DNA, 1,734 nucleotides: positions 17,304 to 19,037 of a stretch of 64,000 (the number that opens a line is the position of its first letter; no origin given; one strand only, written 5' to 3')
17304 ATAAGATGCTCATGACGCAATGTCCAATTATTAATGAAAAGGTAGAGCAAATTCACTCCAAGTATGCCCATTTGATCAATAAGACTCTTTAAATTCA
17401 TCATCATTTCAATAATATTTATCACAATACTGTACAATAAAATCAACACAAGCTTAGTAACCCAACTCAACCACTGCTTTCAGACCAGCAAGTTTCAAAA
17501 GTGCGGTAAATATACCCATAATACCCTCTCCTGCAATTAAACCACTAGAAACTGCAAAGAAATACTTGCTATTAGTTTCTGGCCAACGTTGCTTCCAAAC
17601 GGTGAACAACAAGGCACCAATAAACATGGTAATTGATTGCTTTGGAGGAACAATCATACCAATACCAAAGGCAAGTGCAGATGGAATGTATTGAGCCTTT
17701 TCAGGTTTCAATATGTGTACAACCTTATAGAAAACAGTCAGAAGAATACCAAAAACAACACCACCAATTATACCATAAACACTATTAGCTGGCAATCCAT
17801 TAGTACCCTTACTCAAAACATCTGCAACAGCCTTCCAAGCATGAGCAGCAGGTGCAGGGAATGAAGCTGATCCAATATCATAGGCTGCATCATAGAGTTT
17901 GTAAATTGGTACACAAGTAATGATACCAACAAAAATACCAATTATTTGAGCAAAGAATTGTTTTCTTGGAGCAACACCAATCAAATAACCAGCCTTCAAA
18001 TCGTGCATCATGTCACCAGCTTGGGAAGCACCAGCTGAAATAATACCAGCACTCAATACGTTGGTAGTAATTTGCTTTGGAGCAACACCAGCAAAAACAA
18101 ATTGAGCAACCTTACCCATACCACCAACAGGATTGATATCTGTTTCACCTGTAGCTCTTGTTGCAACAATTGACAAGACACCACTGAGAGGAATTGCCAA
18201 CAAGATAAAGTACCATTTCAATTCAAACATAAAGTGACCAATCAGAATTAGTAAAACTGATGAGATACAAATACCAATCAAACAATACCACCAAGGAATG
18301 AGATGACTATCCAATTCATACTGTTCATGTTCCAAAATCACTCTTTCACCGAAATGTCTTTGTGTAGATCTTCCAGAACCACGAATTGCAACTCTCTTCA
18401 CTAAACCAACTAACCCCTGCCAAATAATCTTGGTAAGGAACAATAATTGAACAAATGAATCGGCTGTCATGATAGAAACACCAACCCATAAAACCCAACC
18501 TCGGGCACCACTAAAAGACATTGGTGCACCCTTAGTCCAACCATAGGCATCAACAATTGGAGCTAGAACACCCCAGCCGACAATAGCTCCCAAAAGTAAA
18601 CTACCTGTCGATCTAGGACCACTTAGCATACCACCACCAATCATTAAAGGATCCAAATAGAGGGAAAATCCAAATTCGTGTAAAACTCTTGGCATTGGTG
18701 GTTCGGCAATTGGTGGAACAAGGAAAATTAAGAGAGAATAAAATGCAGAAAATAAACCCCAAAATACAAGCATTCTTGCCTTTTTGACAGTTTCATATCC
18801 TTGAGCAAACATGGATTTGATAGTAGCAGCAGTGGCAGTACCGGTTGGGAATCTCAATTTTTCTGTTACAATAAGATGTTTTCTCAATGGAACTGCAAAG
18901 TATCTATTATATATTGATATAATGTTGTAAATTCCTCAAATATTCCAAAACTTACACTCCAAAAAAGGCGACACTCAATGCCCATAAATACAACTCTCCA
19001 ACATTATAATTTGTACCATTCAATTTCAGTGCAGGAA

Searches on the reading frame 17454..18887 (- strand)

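Call 66: search_protein_families(library=pfam, proteins=[window:17454-18887:-], max_evalue=0.0001)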
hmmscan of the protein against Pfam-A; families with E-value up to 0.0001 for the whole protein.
window:17454-18887:- (477 aa): 1 family
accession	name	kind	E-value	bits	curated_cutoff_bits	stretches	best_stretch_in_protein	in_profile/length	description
PF03169.20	OPT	-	1.7e-80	271.8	25.8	1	1-464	126-622/623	OPT oligopeptide transporter protein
